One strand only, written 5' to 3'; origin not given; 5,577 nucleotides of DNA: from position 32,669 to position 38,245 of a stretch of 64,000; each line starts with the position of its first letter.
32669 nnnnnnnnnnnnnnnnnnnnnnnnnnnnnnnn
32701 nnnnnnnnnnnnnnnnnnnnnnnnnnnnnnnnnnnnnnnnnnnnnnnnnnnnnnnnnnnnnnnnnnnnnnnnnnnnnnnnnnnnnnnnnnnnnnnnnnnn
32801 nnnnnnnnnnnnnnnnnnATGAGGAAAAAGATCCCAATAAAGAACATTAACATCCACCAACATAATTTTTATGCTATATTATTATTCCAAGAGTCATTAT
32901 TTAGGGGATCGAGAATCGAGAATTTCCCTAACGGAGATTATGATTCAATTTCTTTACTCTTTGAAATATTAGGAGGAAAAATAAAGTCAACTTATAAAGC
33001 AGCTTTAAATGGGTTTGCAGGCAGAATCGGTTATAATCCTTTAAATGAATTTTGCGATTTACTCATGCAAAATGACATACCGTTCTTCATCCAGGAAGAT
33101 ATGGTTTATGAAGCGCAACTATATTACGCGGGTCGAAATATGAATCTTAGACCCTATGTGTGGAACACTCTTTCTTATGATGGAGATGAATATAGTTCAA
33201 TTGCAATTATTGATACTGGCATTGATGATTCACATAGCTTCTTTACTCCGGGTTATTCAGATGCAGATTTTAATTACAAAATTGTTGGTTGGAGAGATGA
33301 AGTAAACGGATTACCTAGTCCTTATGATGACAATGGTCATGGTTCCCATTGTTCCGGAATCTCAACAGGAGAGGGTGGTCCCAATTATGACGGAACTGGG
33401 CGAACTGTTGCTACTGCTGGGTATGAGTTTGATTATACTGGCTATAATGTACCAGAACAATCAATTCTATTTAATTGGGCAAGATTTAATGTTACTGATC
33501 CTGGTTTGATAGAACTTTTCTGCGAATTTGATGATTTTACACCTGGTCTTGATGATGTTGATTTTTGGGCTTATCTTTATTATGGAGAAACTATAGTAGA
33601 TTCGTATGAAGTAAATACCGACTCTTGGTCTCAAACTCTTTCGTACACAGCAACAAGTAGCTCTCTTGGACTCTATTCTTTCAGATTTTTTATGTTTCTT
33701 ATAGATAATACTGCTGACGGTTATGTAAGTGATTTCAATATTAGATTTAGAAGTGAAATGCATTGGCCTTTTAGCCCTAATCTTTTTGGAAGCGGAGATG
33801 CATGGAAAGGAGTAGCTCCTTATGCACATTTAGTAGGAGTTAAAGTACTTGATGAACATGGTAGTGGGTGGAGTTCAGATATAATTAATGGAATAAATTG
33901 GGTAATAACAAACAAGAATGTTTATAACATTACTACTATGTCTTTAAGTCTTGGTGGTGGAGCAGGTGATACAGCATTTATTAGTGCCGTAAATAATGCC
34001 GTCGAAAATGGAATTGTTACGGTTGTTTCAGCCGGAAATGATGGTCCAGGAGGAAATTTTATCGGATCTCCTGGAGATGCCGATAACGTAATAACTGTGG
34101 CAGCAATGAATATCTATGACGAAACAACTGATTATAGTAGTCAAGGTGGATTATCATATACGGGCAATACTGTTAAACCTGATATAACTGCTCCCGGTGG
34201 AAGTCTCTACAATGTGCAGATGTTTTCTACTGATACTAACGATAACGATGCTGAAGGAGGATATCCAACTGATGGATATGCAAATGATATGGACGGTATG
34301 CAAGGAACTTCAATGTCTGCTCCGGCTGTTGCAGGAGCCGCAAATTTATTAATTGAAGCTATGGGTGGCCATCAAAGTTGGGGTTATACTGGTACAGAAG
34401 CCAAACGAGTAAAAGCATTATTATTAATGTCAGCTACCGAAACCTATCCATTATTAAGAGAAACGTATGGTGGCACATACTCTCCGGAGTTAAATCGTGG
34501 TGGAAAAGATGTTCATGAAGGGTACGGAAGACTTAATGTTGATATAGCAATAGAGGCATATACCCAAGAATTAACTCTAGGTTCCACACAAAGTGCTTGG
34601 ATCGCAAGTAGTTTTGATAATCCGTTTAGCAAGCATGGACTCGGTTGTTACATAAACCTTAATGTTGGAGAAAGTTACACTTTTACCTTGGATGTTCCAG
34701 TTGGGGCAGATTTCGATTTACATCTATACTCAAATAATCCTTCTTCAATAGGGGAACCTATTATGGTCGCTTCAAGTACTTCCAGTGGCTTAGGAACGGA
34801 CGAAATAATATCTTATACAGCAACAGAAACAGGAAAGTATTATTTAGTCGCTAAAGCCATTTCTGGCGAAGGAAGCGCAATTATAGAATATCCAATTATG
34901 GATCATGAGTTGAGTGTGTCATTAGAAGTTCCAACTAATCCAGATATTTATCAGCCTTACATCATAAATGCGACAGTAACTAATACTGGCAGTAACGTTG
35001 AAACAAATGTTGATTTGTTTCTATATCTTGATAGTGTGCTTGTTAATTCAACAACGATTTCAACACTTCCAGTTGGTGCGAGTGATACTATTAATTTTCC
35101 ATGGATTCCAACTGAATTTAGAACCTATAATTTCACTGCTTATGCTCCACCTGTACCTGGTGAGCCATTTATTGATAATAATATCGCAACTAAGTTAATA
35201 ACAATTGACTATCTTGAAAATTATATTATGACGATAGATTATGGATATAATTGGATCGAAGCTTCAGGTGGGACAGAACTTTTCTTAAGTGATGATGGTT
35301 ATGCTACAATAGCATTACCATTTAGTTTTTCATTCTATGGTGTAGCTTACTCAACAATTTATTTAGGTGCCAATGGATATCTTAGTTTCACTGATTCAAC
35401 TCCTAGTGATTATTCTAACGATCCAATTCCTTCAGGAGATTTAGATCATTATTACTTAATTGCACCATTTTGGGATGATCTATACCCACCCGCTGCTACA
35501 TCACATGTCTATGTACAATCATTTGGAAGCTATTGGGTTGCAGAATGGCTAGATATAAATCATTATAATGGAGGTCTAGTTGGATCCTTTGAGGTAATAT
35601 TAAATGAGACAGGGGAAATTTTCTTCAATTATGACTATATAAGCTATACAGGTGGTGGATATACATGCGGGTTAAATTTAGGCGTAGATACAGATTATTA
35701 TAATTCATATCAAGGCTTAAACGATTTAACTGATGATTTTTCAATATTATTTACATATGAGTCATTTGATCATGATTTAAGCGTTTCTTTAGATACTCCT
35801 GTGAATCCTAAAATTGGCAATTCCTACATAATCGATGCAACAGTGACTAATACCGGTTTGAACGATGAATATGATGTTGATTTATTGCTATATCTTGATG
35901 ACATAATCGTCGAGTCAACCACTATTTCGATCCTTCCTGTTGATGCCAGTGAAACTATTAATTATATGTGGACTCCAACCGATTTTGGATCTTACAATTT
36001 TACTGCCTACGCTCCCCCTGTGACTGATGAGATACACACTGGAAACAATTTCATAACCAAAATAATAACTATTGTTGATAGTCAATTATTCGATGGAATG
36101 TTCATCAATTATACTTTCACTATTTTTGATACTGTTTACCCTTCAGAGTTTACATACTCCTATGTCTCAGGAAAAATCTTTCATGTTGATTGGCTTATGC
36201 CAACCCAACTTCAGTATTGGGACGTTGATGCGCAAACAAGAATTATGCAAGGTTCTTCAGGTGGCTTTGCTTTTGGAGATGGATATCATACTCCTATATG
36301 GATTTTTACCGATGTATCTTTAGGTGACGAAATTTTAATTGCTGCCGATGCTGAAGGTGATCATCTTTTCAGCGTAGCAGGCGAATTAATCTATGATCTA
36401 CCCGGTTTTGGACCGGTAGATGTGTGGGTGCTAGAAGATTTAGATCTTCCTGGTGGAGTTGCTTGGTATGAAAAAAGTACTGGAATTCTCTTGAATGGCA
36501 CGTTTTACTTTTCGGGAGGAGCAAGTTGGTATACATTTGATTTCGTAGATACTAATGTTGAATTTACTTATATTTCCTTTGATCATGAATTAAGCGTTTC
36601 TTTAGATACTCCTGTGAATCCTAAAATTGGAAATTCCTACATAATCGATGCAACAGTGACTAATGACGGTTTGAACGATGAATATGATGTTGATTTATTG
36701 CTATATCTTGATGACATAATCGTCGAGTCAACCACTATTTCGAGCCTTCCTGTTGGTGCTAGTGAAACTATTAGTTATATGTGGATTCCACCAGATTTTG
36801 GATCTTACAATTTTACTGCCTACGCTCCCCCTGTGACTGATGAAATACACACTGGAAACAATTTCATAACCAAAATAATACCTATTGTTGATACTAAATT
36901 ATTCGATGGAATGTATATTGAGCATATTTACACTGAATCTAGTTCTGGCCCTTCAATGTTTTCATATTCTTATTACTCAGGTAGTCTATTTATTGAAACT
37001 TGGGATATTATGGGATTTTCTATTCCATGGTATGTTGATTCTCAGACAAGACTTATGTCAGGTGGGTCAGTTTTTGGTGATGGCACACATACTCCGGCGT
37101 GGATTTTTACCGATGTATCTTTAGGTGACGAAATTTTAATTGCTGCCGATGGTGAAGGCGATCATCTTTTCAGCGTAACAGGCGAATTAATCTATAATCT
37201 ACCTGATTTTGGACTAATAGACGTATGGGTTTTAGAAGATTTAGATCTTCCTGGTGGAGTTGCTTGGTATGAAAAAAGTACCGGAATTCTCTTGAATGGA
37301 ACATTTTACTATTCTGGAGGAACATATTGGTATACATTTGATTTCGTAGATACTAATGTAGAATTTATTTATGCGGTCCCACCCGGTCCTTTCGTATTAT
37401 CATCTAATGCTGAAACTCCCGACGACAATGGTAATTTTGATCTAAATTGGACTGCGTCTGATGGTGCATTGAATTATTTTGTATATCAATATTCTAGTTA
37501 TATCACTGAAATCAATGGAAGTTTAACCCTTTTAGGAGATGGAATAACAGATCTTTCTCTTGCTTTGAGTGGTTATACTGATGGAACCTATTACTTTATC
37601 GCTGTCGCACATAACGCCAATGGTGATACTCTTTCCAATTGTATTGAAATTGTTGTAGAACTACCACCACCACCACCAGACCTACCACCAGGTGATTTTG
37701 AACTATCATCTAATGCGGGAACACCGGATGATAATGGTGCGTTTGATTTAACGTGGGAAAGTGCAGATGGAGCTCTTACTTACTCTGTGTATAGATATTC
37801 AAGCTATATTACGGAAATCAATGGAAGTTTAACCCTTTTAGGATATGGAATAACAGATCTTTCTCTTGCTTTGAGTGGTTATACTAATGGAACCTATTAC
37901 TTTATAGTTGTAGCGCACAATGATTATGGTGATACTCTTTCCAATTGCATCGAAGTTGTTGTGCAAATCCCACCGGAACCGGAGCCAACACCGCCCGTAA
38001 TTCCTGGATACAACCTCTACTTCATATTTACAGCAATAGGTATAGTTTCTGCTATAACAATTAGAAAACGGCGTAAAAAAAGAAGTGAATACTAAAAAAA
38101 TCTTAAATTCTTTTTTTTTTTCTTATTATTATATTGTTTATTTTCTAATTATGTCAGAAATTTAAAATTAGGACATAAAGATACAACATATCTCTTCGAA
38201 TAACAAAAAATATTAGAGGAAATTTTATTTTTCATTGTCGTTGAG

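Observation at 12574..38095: Four giant membrane-anchored proteins: three protease classes on one shared, recombining stalk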

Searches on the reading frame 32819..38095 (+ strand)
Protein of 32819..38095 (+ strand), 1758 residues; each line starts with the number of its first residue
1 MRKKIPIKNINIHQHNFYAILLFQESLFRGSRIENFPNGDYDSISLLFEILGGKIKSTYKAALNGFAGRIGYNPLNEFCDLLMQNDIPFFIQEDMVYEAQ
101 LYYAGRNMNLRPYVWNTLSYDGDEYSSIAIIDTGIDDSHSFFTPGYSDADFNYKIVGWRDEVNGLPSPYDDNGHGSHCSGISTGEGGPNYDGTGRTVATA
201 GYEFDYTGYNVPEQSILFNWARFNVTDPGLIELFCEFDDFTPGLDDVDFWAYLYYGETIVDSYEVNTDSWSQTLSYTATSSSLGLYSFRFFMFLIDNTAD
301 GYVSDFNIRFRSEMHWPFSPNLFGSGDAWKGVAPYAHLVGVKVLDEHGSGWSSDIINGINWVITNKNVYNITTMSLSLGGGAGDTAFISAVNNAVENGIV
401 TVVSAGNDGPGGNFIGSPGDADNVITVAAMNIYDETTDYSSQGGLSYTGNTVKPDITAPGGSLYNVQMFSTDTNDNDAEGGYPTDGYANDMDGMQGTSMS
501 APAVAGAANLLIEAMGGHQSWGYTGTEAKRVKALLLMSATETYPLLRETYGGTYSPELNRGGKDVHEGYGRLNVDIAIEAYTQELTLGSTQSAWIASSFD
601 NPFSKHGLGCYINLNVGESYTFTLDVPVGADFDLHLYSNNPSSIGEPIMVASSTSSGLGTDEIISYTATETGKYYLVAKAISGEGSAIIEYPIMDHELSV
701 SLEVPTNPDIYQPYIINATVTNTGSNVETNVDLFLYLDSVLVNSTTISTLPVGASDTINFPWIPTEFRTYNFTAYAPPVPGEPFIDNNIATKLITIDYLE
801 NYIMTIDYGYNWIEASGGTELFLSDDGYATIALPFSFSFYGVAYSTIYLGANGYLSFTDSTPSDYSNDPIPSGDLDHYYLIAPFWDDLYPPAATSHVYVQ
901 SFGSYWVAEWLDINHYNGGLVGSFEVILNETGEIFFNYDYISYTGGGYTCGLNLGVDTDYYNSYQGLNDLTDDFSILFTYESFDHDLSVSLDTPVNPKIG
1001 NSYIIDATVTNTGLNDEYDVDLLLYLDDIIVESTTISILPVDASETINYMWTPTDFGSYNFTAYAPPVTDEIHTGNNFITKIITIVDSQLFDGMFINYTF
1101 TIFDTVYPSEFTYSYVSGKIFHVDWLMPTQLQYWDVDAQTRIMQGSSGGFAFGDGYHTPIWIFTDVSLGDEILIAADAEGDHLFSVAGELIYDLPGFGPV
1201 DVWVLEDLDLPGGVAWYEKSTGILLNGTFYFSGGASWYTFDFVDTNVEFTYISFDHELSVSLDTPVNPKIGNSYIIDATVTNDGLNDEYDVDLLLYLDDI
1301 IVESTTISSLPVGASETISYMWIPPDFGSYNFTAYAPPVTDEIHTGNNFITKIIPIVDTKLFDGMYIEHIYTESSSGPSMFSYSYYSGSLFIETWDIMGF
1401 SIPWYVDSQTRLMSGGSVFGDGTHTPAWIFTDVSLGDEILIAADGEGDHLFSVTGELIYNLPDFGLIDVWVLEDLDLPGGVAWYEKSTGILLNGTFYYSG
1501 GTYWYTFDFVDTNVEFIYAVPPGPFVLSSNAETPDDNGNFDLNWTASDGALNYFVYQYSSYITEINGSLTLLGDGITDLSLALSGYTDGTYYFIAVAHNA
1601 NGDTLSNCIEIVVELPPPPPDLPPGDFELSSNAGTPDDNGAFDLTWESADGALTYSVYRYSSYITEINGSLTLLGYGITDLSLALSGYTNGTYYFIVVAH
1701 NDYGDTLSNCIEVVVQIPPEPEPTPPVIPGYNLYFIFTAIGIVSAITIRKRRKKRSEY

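Call 3: search_protein_families(library=pfam, proteins=[window:32819-38095:+], max_evalue=0.01)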
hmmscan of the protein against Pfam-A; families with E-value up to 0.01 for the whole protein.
window:32819-38095:+ (1758 aa): 3 families
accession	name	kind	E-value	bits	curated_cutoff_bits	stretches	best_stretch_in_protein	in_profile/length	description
PF00082.27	Peptidase_S8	-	8.8e-41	140.5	21.8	2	329-551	74-274/288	Subtilase family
PF07705.17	CARDB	-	4.6e-31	107.5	22.7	3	1258-1338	4-85/101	CARDB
PF06119.19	NIDO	-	0.004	17.6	25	1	846-899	2-50/186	Nidogen-like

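Call 49: search_protein_families(library=ncbifam, proteins=[window:32819-38095:+], max_evalue=1)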
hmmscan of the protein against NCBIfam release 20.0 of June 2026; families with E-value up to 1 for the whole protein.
window:32819-38095:+ (1758 aa): 6 families
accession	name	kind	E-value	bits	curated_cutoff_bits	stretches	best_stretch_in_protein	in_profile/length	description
TIGR03921.1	T7SS_mycosin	equivalog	4.5e-17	62.2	278.75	1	326-511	67-243/353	type VII secretion-associated serine protease mycosin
NF033595.1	denti_PrtP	equivalog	8.5e-10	37.9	300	2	374-577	342-501/606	dentilisin complex serine proteinase subunit PrtP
NF033507.3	Loki-CTERM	subfamily_domain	3.9e-06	26.9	19.9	1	1728-1754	1-27/27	Loki-CTERM sorting domain-containing protein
NF049966.1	QH_SP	equivalog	4.2e-05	23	165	1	333-409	54-126/219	subtilisin-like serine protease QhpE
TIGR03895.1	protease_PatA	subfamily_domain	0.014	14.1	421.05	1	365-464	57-148/606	PatA/PatG family cyanobactin maturation protease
NF045529.2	Heimdall-CTERM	domain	0.58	10.7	24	0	1728-1752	2-26/26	Heimdall-CTERM domain-containing surface protein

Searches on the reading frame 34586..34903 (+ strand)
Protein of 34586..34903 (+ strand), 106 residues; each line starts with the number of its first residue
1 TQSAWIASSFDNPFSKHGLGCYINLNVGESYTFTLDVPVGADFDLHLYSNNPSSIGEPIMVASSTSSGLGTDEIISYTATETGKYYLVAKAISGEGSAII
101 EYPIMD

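Call 21: search_protein_families(library=pfam, proteins=[window:34586-34903:+], max_evalue=1)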
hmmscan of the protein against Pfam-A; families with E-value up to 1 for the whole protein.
window:34586-34903:+ (106 aa): 1 family
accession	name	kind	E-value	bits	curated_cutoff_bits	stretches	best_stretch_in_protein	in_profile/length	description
PF04151.21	PPC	-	9.1e-06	26.9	25.9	1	22-88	6-67/70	Bacterial pre-peptidase C-terminal domain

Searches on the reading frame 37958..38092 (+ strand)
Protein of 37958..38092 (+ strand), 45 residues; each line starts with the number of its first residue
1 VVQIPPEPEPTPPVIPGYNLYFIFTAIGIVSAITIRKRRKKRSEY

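Call 49: search_protein_families(library=ncbifam, proteins=[window:37958-38092:+], max_evalue=1)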
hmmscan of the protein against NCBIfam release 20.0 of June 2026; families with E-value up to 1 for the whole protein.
seq(45 aa): 2 families
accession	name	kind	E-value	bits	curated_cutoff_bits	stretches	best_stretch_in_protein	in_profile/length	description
NF033507.3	Loki-CTERM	subfamily_domain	2.6e-08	33.8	19.9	1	15-41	1-27/27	Loki-CTERM sorting domain-containing protein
NF045529.2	Heimdall-CTERM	domain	0.0041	17.5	24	1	15-39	2-26/26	Heimdall-CTERM domain-containing surface protein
